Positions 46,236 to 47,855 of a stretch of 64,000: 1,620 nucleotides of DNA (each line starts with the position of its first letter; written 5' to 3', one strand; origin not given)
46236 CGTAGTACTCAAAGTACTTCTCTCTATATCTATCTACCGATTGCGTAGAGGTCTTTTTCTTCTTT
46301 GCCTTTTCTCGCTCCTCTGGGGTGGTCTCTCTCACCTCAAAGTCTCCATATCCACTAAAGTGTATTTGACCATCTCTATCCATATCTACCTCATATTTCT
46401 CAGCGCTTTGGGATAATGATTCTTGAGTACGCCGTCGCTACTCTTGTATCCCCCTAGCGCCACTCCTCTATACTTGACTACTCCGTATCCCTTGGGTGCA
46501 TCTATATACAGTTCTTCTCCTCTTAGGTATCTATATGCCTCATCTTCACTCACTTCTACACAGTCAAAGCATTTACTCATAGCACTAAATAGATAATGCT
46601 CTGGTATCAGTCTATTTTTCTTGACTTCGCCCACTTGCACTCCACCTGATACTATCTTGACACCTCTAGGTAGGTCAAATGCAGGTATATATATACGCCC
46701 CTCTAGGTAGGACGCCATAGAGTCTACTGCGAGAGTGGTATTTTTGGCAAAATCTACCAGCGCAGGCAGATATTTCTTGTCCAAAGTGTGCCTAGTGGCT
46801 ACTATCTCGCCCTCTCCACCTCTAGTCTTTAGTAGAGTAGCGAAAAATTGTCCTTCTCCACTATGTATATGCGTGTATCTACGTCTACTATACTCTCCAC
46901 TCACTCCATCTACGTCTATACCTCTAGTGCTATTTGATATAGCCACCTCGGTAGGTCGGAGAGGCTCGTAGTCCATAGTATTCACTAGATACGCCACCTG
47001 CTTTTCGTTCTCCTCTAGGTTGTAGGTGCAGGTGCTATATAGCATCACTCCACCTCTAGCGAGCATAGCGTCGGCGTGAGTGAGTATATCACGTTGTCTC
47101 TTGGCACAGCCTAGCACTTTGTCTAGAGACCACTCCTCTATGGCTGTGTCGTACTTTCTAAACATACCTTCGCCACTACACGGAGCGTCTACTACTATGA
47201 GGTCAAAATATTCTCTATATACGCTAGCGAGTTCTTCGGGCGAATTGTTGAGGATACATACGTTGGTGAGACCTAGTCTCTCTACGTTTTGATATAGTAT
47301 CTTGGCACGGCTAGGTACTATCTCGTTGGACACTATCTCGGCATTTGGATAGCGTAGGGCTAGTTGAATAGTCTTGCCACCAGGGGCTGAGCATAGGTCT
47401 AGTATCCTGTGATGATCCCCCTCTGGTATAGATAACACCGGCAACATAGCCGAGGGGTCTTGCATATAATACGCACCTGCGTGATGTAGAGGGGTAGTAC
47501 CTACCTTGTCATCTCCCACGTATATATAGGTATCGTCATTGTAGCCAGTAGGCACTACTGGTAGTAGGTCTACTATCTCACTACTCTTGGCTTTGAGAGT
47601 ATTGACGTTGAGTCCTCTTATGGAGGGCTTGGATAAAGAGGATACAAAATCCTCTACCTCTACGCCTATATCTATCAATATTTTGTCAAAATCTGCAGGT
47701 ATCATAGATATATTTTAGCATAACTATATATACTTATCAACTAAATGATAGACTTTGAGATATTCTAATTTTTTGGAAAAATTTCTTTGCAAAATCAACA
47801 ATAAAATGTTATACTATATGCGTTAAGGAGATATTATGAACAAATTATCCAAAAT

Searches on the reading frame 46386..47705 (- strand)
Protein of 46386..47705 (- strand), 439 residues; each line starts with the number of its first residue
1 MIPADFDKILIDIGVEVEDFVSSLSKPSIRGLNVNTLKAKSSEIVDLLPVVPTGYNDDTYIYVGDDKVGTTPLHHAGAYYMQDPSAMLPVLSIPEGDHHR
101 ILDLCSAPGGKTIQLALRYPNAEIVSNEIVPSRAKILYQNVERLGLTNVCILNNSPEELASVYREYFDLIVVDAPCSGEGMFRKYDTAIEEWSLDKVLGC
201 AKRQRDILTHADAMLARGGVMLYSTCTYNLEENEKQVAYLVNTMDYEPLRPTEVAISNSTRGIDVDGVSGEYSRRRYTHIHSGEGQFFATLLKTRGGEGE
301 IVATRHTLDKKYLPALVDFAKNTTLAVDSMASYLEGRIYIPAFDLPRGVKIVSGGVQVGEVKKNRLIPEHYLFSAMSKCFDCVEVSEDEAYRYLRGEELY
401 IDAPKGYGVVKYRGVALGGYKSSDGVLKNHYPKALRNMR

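Call 3: search_protein_families(library=pfam, proteins=[window:46386-47705:-], max_evalue=0.01)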
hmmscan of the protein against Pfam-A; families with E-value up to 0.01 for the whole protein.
window:46386-47705:- (439 aa): 9 families
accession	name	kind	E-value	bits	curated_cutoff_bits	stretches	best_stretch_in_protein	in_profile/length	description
PF01189.24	Methyltr_RsmB-F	-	2e-37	129.2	27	1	97-291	8-198/199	16S rRNA methyltransferase RsmB/F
PF13636.12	Methyltranf_PUA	-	2.3e-15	56.8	27.6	1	390-436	1-48/49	RNA-binding PUA-like domain of methyltransferase RsmF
PF17125.10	Methyltr_RsmF_N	-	4.3e-13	49.9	34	1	13-84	13-86/86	N-terminal domain of 16S rRNA methyltransferase RsmF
PF13847.12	Methyltransf_31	-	3.5e-07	30.4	27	1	97-236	3-128/145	Methyltransferase domain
PF17126.11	RsmF_methylt_CI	-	1.9e-05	25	27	1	318-372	1-57/61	RsmF rRNA methyltransferase first C-terminal domain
PF09445.16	Methyltransf_15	-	0.00071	19.6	22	1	100-183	3-88/165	RNA cap guanine-N2 methyltransferase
PF02390.23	Methyltransf_4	-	0.0012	18.8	24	1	100-155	4-59/173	Putative methyltransferase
PF01728.25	FtsJ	-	0.0015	18.9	24.1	1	98-182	22-109/181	FtsJ-like methyltransferase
PF13649.12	Methyltransf_25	-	0.0051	17.9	27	0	101-172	1-70/97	Methyltransferase domain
